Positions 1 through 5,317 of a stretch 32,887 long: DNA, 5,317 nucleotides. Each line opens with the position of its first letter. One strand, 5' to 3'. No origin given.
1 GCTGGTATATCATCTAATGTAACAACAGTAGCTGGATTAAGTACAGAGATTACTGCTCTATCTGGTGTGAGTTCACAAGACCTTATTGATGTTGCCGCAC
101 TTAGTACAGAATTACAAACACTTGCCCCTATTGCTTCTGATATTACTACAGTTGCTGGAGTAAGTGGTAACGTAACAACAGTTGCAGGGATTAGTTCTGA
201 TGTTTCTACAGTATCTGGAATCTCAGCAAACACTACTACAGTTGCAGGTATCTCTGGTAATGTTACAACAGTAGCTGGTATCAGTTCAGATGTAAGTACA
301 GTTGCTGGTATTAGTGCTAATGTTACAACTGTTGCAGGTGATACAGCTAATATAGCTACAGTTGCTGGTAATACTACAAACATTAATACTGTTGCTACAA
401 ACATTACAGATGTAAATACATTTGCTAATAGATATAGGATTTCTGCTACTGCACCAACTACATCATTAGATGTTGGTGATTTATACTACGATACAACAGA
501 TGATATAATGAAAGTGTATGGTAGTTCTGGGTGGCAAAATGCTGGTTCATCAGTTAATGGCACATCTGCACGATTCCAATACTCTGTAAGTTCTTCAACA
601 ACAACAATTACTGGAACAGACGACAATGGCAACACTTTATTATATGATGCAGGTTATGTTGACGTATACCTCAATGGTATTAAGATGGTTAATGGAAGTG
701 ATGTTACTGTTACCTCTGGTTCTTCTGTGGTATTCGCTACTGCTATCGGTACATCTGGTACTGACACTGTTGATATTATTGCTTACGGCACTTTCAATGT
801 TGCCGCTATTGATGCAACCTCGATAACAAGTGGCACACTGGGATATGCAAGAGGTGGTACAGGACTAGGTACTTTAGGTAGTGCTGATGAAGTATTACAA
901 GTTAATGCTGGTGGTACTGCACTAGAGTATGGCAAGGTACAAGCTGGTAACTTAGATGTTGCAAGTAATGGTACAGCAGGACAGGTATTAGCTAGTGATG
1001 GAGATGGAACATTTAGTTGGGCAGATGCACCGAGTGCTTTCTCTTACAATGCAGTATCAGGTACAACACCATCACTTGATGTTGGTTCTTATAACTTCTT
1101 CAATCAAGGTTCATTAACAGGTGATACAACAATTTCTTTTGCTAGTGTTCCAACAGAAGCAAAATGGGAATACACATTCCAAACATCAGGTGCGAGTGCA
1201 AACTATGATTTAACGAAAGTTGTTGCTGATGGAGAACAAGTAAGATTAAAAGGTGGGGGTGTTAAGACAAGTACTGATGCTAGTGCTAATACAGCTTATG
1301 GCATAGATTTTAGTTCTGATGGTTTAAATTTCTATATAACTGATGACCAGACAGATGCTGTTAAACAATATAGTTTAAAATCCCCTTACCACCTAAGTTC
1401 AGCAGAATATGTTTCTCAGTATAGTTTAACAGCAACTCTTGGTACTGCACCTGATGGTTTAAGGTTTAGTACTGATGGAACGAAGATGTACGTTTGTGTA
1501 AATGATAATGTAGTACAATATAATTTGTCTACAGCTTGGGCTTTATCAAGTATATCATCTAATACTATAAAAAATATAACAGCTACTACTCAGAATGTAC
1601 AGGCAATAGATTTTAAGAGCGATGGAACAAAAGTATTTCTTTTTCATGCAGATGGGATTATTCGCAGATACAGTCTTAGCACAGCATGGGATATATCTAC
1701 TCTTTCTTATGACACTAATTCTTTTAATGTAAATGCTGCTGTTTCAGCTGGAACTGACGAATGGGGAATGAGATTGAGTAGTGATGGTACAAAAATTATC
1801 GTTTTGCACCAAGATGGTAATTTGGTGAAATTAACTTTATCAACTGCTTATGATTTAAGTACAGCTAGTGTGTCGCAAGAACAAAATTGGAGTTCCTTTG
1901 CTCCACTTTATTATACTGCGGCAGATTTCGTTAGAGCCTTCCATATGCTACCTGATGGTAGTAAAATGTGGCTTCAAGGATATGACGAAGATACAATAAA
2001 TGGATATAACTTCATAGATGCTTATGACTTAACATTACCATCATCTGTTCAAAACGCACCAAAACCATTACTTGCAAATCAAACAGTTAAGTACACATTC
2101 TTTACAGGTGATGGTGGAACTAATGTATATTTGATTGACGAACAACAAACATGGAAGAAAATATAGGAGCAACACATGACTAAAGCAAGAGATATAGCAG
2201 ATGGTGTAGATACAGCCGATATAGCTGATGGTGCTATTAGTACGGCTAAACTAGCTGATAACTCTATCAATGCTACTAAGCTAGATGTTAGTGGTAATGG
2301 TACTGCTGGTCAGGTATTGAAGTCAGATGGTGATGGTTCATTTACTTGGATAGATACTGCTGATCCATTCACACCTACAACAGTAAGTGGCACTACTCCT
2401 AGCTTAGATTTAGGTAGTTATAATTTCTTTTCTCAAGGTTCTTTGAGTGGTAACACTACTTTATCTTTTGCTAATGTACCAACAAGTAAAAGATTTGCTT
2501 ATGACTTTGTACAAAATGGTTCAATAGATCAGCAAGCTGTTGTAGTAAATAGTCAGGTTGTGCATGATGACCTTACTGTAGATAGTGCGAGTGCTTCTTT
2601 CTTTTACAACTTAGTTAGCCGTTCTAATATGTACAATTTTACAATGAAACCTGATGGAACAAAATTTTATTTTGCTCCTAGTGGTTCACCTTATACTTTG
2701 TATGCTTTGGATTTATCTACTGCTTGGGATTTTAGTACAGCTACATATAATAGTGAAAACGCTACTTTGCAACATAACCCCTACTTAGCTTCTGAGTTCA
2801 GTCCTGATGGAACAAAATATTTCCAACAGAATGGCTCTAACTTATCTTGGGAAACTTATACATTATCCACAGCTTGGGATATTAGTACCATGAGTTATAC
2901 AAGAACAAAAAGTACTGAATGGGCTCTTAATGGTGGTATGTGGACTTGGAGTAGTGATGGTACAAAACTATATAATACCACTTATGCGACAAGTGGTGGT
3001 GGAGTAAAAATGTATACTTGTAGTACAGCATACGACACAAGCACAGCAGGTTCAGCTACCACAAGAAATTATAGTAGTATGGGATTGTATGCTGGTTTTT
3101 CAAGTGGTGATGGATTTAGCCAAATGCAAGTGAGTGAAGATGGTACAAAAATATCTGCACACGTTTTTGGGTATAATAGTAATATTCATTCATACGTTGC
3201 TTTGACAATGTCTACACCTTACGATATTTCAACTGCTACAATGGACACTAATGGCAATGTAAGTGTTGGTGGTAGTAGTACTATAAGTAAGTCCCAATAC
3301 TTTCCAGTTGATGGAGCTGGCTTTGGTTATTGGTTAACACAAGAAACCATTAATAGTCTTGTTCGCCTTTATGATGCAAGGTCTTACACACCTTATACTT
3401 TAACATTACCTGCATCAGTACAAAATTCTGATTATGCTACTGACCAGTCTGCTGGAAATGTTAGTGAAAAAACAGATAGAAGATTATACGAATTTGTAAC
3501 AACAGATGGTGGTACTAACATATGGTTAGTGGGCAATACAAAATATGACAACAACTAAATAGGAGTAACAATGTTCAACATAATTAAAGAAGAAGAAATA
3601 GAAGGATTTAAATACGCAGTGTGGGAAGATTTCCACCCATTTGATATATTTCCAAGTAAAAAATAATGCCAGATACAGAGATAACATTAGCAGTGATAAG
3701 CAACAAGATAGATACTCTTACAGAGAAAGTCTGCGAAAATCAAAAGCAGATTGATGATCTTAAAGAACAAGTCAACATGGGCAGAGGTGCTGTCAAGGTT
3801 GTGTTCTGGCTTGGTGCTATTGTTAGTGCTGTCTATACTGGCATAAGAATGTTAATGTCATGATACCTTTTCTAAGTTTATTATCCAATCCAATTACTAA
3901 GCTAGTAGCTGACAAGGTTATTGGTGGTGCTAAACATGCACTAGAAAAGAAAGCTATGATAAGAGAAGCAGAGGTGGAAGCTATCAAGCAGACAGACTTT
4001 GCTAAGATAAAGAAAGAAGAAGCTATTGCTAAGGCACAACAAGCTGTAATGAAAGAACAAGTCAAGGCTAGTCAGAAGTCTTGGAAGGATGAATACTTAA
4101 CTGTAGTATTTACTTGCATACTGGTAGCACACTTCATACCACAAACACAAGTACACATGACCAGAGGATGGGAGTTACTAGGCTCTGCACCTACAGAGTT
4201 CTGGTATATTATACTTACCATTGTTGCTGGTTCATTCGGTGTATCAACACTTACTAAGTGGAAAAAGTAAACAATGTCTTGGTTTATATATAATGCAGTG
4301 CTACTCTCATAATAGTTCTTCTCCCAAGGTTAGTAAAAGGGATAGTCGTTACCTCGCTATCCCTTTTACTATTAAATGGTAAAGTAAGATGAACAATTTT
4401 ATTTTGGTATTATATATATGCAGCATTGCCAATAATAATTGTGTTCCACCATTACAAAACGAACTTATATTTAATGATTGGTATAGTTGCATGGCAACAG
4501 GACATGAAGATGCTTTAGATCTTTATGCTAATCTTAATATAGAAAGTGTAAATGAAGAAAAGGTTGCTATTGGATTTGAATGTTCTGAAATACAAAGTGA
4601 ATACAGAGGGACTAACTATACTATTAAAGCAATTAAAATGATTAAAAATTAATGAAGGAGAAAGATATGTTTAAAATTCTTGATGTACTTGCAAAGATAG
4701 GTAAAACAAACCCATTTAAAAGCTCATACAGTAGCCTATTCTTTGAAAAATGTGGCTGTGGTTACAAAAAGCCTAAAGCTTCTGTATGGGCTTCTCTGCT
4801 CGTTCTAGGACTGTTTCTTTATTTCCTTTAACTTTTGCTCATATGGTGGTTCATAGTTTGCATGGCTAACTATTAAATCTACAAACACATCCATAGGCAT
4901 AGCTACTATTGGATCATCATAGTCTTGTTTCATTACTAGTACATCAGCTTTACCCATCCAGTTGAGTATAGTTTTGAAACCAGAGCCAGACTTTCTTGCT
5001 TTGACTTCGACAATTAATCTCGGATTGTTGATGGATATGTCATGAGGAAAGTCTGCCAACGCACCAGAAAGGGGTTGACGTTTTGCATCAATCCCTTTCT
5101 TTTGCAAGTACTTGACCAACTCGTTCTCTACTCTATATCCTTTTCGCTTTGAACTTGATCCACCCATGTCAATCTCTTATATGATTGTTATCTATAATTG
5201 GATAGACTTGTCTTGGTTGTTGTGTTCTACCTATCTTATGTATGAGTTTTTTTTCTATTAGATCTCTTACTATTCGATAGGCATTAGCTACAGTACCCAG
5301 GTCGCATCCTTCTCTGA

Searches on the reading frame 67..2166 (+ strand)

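Call 85: search_protein_families(library=phrogs, proteins=[window:67-2166:+], max_evalue=0.001)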
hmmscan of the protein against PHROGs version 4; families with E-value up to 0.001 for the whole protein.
window:67-2166:+ (699 aa): 2 families
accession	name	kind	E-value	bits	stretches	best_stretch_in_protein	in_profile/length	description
phrog_21412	-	tail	3.7e-42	145.2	1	15-264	607-868/1452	tail fiber protein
phrog_13518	-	unknown function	5e-09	35.7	1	46-190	500-642/1230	-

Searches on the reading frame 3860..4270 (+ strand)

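Call 85: search_protein_families(library=phrogs, proteins=[window:3860-4270:+], max_evalue=0.001)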
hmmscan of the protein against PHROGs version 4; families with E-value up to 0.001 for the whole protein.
window:3860-4270:+ (136 aa): 1 family
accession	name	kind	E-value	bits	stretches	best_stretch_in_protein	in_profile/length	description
phrog_2524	-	unknown function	7.3e-21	75.4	1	8-135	12-125/142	-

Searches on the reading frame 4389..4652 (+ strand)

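Call 85: search_protein_families(library=phrogs, proteins=[window:4389-4652:+], max_evalue=0.001)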
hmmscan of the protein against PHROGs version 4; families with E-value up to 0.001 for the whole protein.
window:4389-4652:+ (87 aa): 1 family
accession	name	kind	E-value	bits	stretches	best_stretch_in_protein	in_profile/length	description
phrog_19893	-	unknown function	9.8e-15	55.8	1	4-71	3-70/72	-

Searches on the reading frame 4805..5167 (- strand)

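Call 85: search_protein_families(library=phrogs, proteins=[window:4805-5167:-], max_evalue=0.001)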
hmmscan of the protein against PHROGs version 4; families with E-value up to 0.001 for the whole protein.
window:4805-5167:- (120 aa): 2 families
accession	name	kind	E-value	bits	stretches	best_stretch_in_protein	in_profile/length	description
phrog_244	-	DNA, RNA and nucleotide metabolism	5.7e-18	66.9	1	3-110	5-120/186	RusA-like Holliday junction resolvase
phrog_23036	-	DNA, RNA and nucleotide metabolism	1.1e-07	33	1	6-94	2-94/177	Holliday junction resolvase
